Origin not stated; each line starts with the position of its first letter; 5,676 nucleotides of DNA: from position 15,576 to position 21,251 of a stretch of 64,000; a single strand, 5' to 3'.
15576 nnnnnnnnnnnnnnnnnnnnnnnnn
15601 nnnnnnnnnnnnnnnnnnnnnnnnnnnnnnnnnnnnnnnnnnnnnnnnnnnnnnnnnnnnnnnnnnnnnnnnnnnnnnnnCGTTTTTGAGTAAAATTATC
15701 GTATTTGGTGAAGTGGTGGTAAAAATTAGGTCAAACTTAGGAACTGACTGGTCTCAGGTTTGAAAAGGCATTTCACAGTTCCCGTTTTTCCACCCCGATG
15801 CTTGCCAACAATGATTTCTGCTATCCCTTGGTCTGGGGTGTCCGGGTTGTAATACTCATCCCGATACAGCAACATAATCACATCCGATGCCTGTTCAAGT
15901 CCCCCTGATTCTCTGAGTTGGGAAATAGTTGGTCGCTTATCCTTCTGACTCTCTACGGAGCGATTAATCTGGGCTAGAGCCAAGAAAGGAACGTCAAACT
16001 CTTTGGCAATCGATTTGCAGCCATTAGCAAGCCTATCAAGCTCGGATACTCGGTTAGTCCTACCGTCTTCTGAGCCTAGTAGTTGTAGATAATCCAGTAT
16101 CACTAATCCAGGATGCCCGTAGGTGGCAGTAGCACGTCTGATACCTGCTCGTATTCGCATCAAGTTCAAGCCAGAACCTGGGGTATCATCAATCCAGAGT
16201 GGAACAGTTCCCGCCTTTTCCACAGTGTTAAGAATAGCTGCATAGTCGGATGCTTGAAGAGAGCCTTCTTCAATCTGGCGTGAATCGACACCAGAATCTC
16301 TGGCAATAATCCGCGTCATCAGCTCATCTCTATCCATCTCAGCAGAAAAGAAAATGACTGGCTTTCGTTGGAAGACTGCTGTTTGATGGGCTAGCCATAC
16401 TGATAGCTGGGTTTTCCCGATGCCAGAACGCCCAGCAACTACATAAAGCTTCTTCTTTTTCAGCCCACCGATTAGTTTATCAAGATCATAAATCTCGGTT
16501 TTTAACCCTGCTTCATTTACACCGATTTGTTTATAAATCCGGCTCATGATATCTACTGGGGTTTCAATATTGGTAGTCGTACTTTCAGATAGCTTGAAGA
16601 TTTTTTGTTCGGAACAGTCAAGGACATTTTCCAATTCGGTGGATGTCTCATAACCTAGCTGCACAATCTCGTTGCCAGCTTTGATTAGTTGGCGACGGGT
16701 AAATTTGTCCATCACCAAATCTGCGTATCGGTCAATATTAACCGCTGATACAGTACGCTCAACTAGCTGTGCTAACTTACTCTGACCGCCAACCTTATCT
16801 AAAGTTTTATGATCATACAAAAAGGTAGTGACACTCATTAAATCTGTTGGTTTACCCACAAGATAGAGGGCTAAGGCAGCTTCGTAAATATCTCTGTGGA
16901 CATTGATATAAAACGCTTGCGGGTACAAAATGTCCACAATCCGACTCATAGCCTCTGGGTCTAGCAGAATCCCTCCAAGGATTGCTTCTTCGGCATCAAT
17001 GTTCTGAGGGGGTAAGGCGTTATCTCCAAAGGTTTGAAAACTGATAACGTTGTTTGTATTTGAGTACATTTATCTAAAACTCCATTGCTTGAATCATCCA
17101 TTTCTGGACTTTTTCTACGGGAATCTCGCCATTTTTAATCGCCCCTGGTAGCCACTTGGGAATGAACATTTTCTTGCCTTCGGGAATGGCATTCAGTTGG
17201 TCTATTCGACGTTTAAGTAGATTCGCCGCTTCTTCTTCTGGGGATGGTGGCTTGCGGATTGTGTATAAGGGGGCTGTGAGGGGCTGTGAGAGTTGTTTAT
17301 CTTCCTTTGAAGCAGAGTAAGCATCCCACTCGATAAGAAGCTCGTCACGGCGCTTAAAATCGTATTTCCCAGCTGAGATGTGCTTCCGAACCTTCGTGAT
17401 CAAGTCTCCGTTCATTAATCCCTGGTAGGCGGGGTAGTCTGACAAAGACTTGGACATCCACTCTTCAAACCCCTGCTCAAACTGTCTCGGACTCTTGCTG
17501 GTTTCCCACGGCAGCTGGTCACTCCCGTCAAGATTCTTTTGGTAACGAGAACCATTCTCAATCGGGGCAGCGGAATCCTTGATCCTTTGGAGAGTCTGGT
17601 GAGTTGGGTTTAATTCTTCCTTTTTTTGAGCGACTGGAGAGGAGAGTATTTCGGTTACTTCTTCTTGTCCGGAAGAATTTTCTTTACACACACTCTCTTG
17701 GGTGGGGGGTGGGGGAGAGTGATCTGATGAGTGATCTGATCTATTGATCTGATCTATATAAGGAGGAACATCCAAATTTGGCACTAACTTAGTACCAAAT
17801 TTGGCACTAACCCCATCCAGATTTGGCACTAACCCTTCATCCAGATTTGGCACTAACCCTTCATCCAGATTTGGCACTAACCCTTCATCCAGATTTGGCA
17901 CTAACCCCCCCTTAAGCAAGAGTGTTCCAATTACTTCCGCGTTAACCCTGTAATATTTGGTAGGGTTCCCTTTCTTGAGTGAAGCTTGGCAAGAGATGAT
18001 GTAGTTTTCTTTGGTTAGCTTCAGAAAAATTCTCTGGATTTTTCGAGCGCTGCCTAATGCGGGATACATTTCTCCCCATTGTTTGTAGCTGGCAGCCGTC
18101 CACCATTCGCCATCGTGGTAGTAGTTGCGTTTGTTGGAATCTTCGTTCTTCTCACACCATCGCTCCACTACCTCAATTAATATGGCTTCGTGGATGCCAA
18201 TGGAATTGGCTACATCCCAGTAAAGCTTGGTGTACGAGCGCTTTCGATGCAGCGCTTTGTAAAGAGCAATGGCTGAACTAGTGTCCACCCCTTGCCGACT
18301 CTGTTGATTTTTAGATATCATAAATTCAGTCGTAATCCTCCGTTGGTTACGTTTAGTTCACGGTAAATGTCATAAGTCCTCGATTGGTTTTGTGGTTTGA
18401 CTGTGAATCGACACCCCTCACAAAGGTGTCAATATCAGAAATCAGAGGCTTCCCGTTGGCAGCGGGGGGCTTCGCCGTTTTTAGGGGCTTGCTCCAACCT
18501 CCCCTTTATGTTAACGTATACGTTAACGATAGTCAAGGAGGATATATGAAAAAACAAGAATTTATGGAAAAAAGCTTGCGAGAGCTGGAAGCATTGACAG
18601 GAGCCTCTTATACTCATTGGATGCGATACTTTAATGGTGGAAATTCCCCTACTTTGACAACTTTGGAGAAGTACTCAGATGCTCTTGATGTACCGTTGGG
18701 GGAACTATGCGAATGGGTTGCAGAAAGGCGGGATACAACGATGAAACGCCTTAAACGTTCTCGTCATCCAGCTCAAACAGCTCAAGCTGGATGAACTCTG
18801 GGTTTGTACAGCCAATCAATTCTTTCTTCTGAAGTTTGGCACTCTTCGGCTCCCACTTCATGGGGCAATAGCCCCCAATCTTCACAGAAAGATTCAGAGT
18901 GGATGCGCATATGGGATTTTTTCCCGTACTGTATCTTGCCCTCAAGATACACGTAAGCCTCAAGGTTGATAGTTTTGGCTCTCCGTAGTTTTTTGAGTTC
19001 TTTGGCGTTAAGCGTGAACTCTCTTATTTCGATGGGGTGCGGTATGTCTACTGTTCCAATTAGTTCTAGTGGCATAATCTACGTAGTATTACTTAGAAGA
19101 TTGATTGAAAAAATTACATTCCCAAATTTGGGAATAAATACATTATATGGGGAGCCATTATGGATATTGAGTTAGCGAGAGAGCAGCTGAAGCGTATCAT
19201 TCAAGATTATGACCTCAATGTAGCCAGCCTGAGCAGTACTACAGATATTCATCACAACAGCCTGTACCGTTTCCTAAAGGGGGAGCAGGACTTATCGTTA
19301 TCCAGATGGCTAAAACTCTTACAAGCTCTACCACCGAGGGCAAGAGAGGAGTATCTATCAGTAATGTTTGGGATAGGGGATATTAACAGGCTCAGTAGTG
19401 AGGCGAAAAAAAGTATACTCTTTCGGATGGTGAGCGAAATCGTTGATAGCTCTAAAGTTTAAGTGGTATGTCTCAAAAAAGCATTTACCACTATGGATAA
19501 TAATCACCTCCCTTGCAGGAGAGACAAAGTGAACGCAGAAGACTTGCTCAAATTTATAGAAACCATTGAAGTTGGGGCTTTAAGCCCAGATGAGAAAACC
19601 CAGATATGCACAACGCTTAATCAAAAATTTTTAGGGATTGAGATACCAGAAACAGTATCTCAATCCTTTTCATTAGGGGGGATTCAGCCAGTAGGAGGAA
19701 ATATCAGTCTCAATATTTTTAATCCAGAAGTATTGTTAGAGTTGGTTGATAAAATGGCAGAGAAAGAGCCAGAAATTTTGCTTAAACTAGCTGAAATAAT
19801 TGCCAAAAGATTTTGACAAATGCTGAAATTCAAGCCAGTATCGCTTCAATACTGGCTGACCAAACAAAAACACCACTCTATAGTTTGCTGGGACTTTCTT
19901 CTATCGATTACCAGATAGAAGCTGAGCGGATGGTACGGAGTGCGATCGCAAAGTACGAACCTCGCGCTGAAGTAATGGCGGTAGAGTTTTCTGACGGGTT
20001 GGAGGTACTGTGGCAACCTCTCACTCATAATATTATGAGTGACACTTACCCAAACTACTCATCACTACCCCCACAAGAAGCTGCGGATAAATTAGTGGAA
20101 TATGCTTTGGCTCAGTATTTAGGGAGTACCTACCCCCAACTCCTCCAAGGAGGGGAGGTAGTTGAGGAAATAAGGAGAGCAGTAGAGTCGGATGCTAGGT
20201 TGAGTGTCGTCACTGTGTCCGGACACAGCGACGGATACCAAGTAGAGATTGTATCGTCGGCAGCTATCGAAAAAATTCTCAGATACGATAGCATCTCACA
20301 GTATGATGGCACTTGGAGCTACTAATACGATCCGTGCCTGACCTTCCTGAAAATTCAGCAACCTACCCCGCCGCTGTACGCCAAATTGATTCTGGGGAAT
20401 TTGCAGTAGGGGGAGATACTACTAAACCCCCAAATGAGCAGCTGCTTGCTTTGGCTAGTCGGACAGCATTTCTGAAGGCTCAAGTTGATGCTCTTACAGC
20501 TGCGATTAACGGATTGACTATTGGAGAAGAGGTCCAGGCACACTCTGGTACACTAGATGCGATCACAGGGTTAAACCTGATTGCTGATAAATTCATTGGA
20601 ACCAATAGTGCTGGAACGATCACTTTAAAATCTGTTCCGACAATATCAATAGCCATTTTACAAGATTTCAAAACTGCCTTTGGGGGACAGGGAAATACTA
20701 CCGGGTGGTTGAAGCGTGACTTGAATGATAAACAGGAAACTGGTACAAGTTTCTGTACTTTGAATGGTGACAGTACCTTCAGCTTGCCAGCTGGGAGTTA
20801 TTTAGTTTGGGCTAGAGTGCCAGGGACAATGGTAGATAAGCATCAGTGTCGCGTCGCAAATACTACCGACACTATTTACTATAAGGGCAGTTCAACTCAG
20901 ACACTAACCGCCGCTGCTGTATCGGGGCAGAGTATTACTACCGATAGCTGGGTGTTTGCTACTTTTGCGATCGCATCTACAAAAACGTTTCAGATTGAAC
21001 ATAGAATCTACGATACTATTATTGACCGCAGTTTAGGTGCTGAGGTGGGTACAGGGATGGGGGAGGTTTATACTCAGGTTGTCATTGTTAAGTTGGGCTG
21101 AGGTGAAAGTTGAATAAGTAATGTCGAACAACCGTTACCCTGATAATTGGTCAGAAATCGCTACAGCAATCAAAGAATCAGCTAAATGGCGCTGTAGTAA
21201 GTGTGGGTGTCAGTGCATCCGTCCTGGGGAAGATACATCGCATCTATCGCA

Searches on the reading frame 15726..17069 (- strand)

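Call 21: search_protein_families(library=pfam, proteins=[window:15726-17069:-], max_evalue=0.0001)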
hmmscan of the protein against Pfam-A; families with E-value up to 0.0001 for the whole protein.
window:15726-17069:- (447 aa): 4 families
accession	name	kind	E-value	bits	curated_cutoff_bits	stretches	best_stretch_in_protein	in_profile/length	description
PF03796.21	DnaB_C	-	4.6e-77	259.3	27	1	188-443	1-253/255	DnaB-like helicase C terminal domain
PF00772.26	DnaB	-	3.7e-29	101.2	23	1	20-120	2-102/103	DnaB-like helicase N terminal domain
PF13481.12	AAA_25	-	8.6e-13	48.8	27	1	184-367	10-189/195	AAA domain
PF06745.19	ATPase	-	2.8e-08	33.9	26.6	1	190-277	2-89/231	KaiC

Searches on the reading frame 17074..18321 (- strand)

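Call 21: search_protein_families(library=pfam, proteins=[window:17074-18321:-], max_evalue=0.0001)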
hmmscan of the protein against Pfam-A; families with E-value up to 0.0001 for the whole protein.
window:17074-18321:- (415 aa): 0 families

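Call 32: search_protein_families(library=phrogs, proteins=[window:17074-18321:-], max_evalue=0.0001)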
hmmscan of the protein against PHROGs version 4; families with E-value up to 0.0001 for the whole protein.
window:17074-18321:- (415 aa): 3 families
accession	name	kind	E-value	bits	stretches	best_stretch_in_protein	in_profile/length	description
phrog_11233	-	DNA, RNA and nucleotide metabolism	8.8e-13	49.3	1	36-129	9-99/297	replication initiation protein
phrog_428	-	DNA, RNA and nucleotide metabolism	3e-09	37.5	1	26-139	86-188/455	replication initiation protein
phrog_6493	-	DNA, RNA and nucleotide metabolism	3.6e-09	37.3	1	37-134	18-108/261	DnaD-like helicase loader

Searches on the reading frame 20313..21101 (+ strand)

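Call 21: search_protein_families(library=pfam, proteins=[window:20313-21101:+], max_evalue=0.0001)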
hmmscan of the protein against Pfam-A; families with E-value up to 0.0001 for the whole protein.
window:20313-21101:+ (262 aa): 0 families

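Call 32: search_protein_families(library=phrogs, proteins=[window:20313-21101:+], max_evalue=0.0001)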
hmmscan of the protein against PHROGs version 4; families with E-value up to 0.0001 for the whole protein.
window:20313-21101:+ (262 aa): 3 families
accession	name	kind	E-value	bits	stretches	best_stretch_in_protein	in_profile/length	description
phrog_24210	-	tail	2.6e-17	64.2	1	124-261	171-302/303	tail fiber protein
phrog_6320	-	tail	1.8e-06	28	1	120-260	611-743/745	tail fiber protein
phrog_16348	-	unknown function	9.8e-05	21.8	0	18-66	10-57/818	-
